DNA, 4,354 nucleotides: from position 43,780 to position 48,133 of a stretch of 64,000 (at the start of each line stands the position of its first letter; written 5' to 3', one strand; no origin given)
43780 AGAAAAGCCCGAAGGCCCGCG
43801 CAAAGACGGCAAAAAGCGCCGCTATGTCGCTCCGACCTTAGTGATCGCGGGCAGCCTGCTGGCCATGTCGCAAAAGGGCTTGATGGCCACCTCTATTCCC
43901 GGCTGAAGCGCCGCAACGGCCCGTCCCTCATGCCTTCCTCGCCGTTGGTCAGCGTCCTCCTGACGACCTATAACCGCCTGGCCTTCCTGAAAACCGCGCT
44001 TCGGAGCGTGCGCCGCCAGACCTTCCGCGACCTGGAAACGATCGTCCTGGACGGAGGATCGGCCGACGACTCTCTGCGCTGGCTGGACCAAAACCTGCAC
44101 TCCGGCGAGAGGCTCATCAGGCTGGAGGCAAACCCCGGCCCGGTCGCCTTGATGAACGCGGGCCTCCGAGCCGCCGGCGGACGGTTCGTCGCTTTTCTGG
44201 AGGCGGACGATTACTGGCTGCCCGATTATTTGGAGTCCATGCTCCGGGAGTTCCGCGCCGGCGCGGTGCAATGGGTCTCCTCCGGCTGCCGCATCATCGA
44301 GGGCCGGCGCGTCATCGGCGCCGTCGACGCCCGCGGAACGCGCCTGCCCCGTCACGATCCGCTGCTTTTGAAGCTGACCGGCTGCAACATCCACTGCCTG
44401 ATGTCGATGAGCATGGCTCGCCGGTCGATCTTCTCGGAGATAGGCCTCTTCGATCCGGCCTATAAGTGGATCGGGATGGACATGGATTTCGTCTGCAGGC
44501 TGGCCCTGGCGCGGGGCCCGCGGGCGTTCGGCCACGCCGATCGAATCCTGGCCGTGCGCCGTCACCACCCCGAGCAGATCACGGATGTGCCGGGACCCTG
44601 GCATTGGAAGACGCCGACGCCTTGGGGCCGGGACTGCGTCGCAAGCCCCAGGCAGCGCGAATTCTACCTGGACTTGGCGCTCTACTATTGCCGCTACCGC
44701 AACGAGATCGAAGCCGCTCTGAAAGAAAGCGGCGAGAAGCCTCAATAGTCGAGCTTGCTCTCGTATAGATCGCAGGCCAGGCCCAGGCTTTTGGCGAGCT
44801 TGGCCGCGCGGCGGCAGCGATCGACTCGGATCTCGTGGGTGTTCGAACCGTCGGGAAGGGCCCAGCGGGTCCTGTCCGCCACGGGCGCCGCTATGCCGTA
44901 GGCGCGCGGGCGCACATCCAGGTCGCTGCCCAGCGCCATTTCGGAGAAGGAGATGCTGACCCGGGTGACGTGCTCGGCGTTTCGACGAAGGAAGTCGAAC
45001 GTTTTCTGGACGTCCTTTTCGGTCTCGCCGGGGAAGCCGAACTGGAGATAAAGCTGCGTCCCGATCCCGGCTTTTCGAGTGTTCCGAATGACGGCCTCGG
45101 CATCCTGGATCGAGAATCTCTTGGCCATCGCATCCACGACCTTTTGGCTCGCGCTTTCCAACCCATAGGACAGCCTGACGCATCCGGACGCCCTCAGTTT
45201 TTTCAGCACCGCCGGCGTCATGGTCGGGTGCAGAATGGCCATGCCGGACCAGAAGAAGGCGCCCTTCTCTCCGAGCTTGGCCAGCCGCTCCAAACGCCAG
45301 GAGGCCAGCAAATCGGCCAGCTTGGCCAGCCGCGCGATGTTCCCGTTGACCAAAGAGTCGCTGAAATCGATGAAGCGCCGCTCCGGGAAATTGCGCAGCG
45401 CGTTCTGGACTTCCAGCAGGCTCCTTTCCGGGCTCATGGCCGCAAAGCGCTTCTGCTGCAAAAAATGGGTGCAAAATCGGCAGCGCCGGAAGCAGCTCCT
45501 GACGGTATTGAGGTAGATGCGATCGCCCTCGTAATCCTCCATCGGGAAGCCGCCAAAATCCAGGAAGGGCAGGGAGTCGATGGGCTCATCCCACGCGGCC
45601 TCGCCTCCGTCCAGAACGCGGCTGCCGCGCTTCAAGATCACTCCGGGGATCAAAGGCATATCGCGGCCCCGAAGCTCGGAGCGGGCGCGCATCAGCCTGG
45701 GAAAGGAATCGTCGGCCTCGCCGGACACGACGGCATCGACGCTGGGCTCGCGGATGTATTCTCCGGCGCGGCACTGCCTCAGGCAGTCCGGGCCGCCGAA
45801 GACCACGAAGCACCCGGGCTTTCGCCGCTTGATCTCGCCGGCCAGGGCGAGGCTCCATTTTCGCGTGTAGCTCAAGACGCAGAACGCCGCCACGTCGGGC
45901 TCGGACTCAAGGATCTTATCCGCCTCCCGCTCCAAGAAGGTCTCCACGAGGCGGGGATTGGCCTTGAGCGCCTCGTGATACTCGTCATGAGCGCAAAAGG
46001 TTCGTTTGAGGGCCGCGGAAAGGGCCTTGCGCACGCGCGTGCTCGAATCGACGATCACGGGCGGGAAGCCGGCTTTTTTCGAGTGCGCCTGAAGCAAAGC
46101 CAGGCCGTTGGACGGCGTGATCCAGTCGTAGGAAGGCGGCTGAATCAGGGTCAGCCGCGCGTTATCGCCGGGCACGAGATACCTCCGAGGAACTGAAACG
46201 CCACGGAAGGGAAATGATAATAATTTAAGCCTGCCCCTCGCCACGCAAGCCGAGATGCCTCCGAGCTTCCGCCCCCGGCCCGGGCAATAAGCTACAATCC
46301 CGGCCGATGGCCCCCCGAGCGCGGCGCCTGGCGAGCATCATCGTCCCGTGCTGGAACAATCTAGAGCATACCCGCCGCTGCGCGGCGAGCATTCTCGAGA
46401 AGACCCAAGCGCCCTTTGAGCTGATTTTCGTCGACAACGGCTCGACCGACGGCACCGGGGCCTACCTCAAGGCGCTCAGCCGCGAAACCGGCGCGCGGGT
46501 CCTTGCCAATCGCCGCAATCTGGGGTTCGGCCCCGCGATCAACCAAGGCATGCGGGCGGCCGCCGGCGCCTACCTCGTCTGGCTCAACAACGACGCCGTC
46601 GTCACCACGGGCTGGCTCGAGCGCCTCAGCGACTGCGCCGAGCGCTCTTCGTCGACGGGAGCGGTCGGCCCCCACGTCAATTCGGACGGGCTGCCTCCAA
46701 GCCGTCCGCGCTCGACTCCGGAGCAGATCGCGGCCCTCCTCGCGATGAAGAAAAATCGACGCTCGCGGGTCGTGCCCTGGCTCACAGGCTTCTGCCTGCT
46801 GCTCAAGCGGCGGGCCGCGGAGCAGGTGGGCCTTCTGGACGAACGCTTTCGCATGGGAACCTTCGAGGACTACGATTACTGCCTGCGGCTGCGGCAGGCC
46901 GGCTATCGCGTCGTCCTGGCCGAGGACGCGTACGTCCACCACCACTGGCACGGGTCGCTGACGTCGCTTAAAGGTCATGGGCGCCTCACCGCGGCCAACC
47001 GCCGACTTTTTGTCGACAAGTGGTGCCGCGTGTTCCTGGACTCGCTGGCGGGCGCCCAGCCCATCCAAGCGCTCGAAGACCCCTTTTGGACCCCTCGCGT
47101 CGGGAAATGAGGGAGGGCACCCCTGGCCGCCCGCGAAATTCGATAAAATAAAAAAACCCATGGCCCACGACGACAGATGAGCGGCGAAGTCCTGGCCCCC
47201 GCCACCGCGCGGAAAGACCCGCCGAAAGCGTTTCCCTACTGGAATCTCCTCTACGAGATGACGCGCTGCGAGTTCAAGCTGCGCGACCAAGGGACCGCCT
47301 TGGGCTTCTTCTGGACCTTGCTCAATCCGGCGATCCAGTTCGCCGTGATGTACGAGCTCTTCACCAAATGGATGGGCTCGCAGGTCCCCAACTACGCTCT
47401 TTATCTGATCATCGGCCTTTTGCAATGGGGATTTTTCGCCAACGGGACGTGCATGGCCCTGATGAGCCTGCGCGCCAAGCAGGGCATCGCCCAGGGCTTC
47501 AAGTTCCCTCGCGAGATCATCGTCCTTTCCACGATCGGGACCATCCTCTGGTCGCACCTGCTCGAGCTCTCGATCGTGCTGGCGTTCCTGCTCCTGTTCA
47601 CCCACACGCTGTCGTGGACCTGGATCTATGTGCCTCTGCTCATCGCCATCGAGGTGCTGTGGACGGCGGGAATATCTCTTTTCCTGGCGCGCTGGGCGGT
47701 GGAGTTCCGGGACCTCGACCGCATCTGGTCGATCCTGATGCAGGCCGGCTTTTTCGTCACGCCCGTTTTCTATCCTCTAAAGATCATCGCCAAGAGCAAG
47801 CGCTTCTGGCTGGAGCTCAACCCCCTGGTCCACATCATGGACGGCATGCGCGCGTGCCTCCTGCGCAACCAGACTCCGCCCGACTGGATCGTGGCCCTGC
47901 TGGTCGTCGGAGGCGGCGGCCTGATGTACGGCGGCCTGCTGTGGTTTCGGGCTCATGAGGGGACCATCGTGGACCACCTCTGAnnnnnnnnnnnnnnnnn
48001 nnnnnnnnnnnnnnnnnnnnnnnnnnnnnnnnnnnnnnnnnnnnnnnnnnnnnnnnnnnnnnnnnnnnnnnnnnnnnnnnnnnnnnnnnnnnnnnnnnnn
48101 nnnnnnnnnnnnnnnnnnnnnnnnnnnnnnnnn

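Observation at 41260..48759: Glycan-assembly locus with two paralogous B12-binding radical-SAM enzymes, each paired with a GT2, plus a third GT2 and a Wzm/Wzt exporter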

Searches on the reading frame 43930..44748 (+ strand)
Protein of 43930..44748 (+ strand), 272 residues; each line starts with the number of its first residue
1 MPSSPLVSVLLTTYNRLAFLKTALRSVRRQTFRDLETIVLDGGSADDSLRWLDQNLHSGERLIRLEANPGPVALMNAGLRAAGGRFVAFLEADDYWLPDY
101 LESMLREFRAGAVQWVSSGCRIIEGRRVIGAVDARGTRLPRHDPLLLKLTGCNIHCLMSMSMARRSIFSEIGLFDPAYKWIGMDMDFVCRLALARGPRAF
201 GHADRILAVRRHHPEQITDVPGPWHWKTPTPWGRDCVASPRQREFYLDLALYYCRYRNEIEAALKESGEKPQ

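Call 3: search_protein_families(library=pfam, proteins=[window:43930-44748:+], max_evalue=0.01)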
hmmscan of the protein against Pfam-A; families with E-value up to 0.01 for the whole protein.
window:43930-44748:+ (272 aa): 4 families
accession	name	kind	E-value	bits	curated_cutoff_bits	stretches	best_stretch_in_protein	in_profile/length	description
PF00535.33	Glycos_transf_2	-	1.8e-24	87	23.3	1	8-171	1-167/168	Glycosyl transferase family 2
PF13641.12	Glyco_tranf_2_3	-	1.9e-08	35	27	1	7-214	3-214/230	Glycosyltransferase like family 2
PF10111.15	Glyco_tranf_2_2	-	4.3e-07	30.1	27.3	1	23-106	18-104/276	Glycosyltransferase like family 2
PF13632.12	Glyco_trans_2_3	-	0.0043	17.3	27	1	87-218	2-130/198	Glycosyl transferase family group 2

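Call 4: search_protein_families(library=ncbifam, proteins=[window:43930-44748:+], max_evalue=0.001)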
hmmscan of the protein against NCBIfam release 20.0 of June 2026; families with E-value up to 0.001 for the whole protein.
window:43930-44748:+ (272 aa): 15 families
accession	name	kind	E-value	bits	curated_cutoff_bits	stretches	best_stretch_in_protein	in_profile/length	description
NF047683.1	TeichurnBiosyTuaG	equivalog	9e-20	71.4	400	1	3-108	4-111/252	teichuronic acid biosynthesis protein TuaG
NF050050.1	ProtGlycPglI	equivalog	2.7e-17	63.1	500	1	5-151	2-154/306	GalNAc(5)-diNAcBac-PP-undecaprenol beta-1,3-glucosyltransferase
TIGR03965.1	mycofact_glyco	equivalog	1.4e-16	60.4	280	1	2-192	71-264/467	mycofactocin biosynthesis glycosyltransferase MftF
NF007482.0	PRK10073.1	equivalog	2.1e-14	53.3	423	1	2-105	3-107/334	glycosyltransferase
NF041875.1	EPS_EpsD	equivalog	6.2e-13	48.8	370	1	7-111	1-107/325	exopolysaccharide biosynthesis glycosyltransferase EpsD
TIGR04283.1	glyco_like_mftF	equivalog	4e-10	39.6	182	1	7-192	1-170/221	TIGR04283 family arsenosugar biosynthesis glycosyltransferase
TIGR03937.1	PgaC_IcaA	equivalog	1.8e-09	37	422.3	1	3-130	43-173/407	poly-beta-1,6-N-acetyl-D-glucosamine synthase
TIGR04017.1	WcaA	equivalog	1.9e-09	37.5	495.75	1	3-106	3-108/279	colanic acid biosynthesis glycosyltransferase WcaA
NF007453.0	PRK10018.1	equivalog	2.4e-09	37.3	382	1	3-106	4-109/280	colanic acid biosynthesis glycosyltransferase WcaA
NF053739.1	GlytfEpsEBac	equivalog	4.6e-09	35.6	450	1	5-157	1-151/265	glycosyltransferase EpsE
NF038299.1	EPS_HpsN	equivalog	5.2e-06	25.6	425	1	5-109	1-107/317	hormogonium polysaccharide biosynthesis glycosyltransferase HpsN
TIGR04009.1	wcaE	equivalog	9.6e-06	25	369.2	1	7-99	6-98/248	colanic acid biosynthesis glycosyltransferase WcaE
NF041394.1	GtaseAglG_Halo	equivalog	7e-05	22.2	440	1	7-108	3-107/304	glucosyl-dolichyl phosphate glucuronosyltransferase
NF047588.1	GlcsyltransPgfSStrep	equivalog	0.00014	21.1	500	1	7-125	3-125/308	glycosyltransferase PgfS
TIGR03111.1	glyc2_xrt_Gpos1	hypoth_equivalog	0.00083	18.3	363.95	1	4-110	48-158/439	TIGR03111 family XrtG-associated glycosyltransferase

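Call 34: search_solved_structures(query=window:43930-44748:+, max_evalue=0.01)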
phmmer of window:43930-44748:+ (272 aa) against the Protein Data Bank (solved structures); distinct sequences matched with E-value up to 0.01: 20.
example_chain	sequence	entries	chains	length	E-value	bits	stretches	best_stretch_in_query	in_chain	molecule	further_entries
2z87_A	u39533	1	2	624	3.4e-18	69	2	4-111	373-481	Chondroitin synthase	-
2z86_A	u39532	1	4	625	3.4e-18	69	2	4-111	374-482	Chondroitin synthase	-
9jma_A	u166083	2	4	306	1.9e-13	53.5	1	6-210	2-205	GalNAc(5)-diNAcBac-PP-undecaprenol beta-1,3-glucosyltransferase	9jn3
5hea_A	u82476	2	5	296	2e-13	53.4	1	3-107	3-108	Putative glycosyltransferase (GalT1)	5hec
6p61_A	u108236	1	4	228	6.1e-11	45.2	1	2-109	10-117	Glycosyltransferase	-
8vh7_A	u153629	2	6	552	1.5e-10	43.9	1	3-105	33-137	Heparosan synthase B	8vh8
8viw_A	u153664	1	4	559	1.6e-10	43.8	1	3-105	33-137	Heparosan synthase B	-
1h7l_A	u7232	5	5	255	1.1e-07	34.5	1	5-109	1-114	SPORE COAT POLYSACCHARIDE BIOSYNTHESIS PROTEIN SPSA | PROTEIN (SPORE COAT POLYSACCHARIDE BIOSYNTHESIS PROTEIN SPSA)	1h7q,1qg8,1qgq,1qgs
3bcv_A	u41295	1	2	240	2.7e-07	33.2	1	4-106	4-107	Putative glycosyltransferase protein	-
5tze_C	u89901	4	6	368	1.2e-06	31.1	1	8-101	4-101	Glycosyl transferase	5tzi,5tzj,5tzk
9omj_A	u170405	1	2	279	1.7e-06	30.6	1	7-179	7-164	Glycosyltransferase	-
9omm_A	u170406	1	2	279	1.8e-06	30.5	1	7-179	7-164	Glycosyltransferase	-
9omh_A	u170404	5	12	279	1.8e-06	30.5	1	7-179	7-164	Glycosyltransferase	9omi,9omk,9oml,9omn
5tz8_A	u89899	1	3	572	2.6e-06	30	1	8-101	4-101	Glycosyl transferase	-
3l7m_A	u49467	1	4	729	1.3e-05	27.7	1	8-97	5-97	Teichoic acid biosynthesis protein F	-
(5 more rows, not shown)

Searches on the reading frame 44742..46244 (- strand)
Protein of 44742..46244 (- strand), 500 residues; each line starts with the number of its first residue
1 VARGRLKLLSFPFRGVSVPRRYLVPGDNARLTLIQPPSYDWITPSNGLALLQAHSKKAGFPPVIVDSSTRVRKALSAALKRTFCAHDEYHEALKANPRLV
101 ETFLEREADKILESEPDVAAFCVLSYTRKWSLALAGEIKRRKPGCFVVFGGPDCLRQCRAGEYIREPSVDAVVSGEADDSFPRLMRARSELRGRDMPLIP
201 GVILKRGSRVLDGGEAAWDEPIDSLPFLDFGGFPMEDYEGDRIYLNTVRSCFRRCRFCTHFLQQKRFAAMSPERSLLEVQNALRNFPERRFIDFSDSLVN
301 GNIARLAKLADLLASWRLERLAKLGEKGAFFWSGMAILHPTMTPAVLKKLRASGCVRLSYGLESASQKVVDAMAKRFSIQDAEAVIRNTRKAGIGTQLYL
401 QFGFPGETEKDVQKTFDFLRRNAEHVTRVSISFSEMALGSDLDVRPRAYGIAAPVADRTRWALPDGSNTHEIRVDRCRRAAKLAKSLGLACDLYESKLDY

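Call 3: search_protein_families(library=pfam, proteins=[window:44742-46244:-], max_evalue=0.01)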
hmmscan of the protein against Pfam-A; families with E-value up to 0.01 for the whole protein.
window:44742-46244:- (500 aa): 2 families
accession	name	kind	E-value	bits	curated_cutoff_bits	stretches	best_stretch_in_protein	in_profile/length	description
PF04055.27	Radical_SAM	-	1.2e-14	55.3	29.5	1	246-419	2-166/166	Radical SAM superfamily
PF02310.24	B12-binding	-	0.00026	21.3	32.1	1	105-184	41-120/121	B12 binding domain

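Call 4: search_protein_families(library=ncbifam, proteins=[window:44742-46244:-], max_evalue=0.001)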
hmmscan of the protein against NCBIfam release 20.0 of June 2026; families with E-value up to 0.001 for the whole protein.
window:44742-46244:- (500 aa): 20 families
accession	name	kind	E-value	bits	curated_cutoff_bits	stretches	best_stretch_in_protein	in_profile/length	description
TIGR03975.1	rSAM_ocin_1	subfamily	1.4e-31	109.7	281.85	1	68-420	80-428/606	RiPP maturation radical SAM C-methyltransferase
NF050148.1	rSAM_ApyD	equivalog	2.5e-29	102.2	750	1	99-427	58-371/645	RiPP biosynthesis radical SAM protein ApyD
TIGR04479.1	bcpD_PhpK_rSAM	subfamily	1.8e-17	62.9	600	1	227-431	227-418/504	PhpK family radical SAM P-methyltransferase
TIGR04014.1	B12_SAM_MJ_0865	equivalog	2.3e-16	59.6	360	1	139-421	62-335/434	methyl-coenzyme M reductase glutamine C-methyltransferase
TIGR03471.1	HpnJ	equivalog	1.3e-15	57.3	577.6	1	133-432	86-375/472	hopanoid biosynthesis associated radical SAM protein HpnJ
TIGR04013.1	B12_SAM_MJ_1487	hypoth_equivalog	3.1e-15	55.9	251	1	100-426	27-337/382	TIGR04013 family B12-binding domain/radical SAM domain-containing protein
NF033712.0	B12_rSAM_KedN5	subfamily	2.9e-13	48.9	700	1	111-258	58-211/624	KedN5 family methylcobalamin-dependent radical SAM C-methyltransferase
TIGR04072.2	rSAM_ladder_B12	equivalog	9.1e-12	44.3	360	1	241-425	179-352/443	lipid biosynthesis B12-binding/radical SAM protein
TIGR02026.1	BchE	equivalog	7.5e-10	38.3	481.35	1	163-417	110-360/497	magnesium-protoporphyrin IX monomethyl ester anaerobic oxidative cyclase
TIGR04385.1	B12_rSAM_cofa1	equivalog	6.4e-09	35.5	450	1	167-421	121-363/438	B12 lower ligand biosynthesis radical SAM protein BzaD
NF040546.1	rSAM_CUAEP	equivalog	4.3e-08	32.3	500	1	98-430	31-351/468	CUAEP/CCAEP-tail radical SAM (seleno)protein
NF033070.1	rSAM_AprD4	equivalog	2.9e-06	26.4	500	1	345-419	288-363/456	AprD4 family radical SAM diol-dehydratase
NF038361.1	rSAM_Sden_1168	equivalog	3e-06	26.1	575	1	201-431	229-460/560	Sden_1168 family B12-binding radical SAM P-methyltransferase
TIGR00089.1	TIGR00089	subfamily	2e-05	23.6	251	1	331-422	222-318/429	MiaB/RimO family radical SAM methylthiotransferase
TIGR01125.1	TIGR01125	equivalog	2.3e-05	23.6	356.95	1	317-423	206-317/432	30S ribosomal protein S12 methylthiotransferase RimO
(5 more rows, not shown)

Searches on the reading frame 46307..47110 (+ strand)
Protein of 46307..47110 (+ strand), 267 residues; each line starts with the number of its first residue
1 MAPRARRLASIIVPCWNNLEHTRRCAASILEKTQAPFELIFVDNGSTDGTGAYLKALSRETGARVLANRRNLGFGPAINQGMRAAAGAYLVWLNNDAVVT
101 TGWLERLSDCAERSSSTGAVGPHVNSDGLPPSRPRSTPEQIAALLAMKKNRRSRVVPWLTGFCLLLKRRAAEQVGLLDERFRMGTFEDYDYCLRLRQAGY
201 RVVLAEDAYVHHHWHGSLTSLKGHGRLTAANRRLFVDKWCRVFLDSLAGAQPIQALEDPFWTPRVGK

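Call 3: search_protein_families(library=pfam, proteins=[window:46307-47110:+], max_evalue=0.01)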
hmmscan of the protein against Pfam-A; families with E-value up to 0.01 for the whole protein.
window:46307-47110:+ (267 aa): 6 families
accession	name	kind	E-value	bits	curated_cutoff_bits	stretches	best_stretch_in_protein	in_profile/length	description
PF00535.33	Glycos_transf_2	-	9.7e-29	100.9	23.3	1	10-174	1-167/168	Glycosyl transferase family 2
PF13641.12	Glyco_tranf_2_3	-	1.6e-18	68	27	1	10-213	4-212/230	Glycosyltransferase like family 2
PF10111.15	Glyco_tranf_2_2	-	1.8e-09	38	27.3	1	15-108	5-103/276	Glycosyltransferase like family 2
PF13632.12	Glyco_trans_2_3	-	1.1e-06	29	27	1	151-212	65-123/198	Glycosyl transferase family group 2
PF12804.13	NTP_transf_3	-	0.00071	20.2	27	1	55-152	52-152/160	MobA-like NTP transferase domain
PF13712.12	Glyco_tranf_2_5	-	0.0016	18.6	27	0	77-213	44-185/210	Glycosyltransferase like family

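Call 4: search_protein_families(library=ncbifam, proteins=[window:46307-47110:+], max_evalue=0.001)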
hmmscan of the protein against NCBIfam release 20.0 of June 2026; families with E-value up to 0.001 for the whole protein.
window:46307-47110:+ (267 aa): 21 families
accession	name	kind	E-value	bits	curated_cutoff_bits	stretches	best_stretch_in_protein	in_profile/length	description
TIGR03965.1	mycofact_glyco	equivalog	6.9e-25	87.8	280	1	7-218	74-286/467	mycofactocin biosynthesis glycosyltransferase MftF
NF041875.1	EPS_EpsD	equivalog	2.6e-18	66.5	370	1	10-213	2-207/325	exopolysaccharide biosynthesis glycosyltransferase EpsD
TIGR03937.1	PgaC_IcaA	equivalog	2.5e-15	56.3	422.3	1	8-203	46-241/407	poly-beta-1,6-N-acetyl-D-glucosamine synthase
TIGR04283.1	glyco_like_mftF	equivalog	1.6e-13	50.8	182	1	10-205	2-178/221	TIGR04283 family arsenosugar biosynthesis glycosyltransferase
NF007482.0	PRK10073.1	equivalog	3.1e-13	49.4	423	1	8-113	7-112/334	glycosyltransferase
NF047683.1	TeichurnBiosyTuaG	equivalog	2e-10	40.8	400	1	6-106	5-106/252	teichuronic acid biosynthesis protein TuaG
NF041394.1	GtaseAglG_Halo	equivalog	1.6e-09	37.5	440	1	17-146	13-140/304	glucosyl-dolichyl phosphate glucuronosyltransferase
NF038299.1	EPS_HpsN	equivalog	1.7e-09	37.1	425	1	9-124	3-119/317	hormogonium polysaccharide biosynthesis glycosyltransferase HpsN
TIGR01556.1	rhamnosyltran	subfamily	5.3e-09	35.7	200.55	1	18-214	6-202/281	rhamnosyltransferase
TIGR04009.1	wcaE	equivalog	1.4e-08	34.3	369.2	1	9-99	3-95/248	colanic acid biosynthesis glycosyltransferase WcaE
NF053739.1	GlytfEpsEBac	equivalog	7e-08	31.8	450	1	10-124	4-120/265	glycosyltransferase EpsE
NF038302.1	EPS_HpsE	equivalog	1.2e-06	27.8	300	1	31-150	28-148/307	hormogonium polysaccharide biosynthesis glycosyltransferase HpsE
NF007986.1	PRK10714.1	equivalog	1.2e-05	24.5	529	1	10-113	9-117/316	undecaprenyl-phosphate 4-deoxy-4-formamido-L-arabinose transferase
NF047588.1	GlcsyltransPgfSStrep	equivalog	1.8e-05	24.1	500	1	10-96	4-95/308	glycosyltransferase PgfS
NF007453.0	PRK10018.1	equivalog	3.8e-05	23.5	382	1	6-100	5-100/280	colanic acid biosynthesis glycosyltransferase WcaA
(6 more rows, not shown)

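Call 35: search_solved_structures(query=window:46307-47110:+, max_evalue=0.01)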
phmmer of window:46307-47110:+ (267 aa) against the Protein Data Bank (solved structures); distinct sequences matched with E-value up to 0.01: 15.
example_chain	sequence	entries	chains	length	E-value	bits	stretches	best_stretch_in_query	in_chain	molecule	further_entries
5hea_A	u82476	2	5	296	1.1e-10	44.6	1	8-108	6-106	Putative glycosyltransferase (GalT1)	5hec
2z87_A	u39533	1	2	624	2.6e-10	43.4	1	8-102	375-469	Chondroitin synthase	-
2z86_A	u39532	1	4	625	2.6e-10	43.4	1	8-102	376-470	Chondroitin synthase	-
6p61_A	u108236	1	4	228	6.4e-09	38.8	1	9-106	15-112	Glycosyltransferase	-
3bcv_A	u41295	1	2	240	4.6e-07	32.7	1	9-113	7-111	Putative glycosyltransferase protein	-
8bz4_A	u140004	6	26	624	2.9e-06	30.1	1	9-128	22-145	Glycosyltransferase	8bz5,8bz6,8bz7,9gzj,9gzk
8bz8_A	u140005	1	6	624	2.9e-06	30.1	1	9-128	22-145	Glycosyltransferase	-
6h1j_A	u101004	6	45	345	5.4e-06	29.2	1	6-123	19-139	Probable ss-1,3-N-acetylglucosaminyltransferase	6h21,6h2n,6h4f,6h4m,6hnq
9omm_A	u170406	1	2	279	0.00044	23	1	10-113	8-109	Glycosyltransferase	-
9omh_A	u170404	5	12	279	0.00059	22.5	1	10-113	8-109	Glycosyltransferase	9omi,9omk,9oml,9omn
9omj_A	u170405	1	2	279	0.00062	22.5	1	10-113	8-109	Glycosyltransferase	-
9jma_A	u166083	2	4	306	0.00092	21.9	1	8-239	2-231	GalNAc(5)-diNAcBac-PP-undecaprenol beta-1,3-glucosyltransferase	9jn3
5mlz_A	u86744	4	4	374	0.0025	20.5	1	9-112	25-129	Dolichol monophosphate mannose synthase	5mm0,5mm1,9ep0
8vxh_A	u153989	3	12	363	0.0069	19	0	8-99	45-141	Undecaprenyl-phosphate 4-deoxy-4-formamido-L-arabinose transferase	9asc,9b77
9bhc_C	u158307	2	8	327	0.0076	18.9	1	8-99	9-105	Undecaprenyl-phosphate 4-deoxy-4-formamido-L-arabinose transferase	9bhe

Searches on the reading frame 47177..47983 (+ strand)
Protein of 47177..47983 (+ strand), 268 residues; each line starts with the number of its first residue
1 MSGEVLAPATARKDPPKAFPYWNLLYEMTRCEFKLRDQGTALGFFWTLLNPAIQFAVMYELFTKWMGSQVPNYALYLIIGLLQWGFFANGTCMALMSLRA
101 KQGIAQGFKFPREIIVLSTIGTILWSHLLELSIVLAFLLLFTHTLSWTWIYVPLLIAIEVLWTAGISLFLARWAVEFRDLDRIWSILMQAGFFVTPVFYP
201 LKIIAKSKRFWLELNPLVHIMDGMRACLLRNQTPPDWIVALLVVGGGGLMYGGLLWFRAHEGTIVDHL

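Call 3: search_protein_families(library=pfam, proteins=[window:47177-47983:+], max_evalue=0.01)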
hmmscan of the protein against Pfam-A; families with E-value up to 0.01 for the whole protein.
window:47177-47983:+ (268 aa): 1 family
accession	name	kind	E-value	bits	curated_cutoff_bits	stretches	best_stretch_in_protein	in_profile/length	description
PF01061.29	ABC2_membrane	-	6.2e-14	52.5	26.9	1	26-228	4-210/211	ABC-2 type transporter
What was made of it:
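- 47177..47983 (+): ABC-2 type permease (Wzm/TagG/KpsM-like); likely exporter subunit. Pfam ABC2_membrane (call 3).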

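Call 4: search_protein_families(library=ncbifam, proteins=[window:47177-47983:+], max_evalue=0.001)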
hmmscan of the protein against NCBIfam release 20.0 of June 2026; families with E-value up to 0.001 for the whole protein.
window:47177-47983:+ (268 aa): 3 families
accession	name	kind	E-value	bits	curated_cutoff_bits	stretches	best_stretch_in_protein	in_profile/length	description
NF050109.1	galactan_ABC_perm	equivalog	1.8e-16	60.5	380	1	12-243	11-249/272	galactan export ABC transporter permease subunit Wzm/RfbD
NF050053.1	CapPschTportKpsM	equivalog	2e-05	24.7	300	1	39-229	20-218/257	capsule polysaccharide transporter KpsM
NF011648.0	PRK15066.1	subfamily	0.00017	21.2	225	1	47-234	28-225/257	ABC transporter permease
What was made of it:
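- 47177..47983 (+): Galactan Wzm model 60.5 bits against a cut-off of 380 (call 4).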
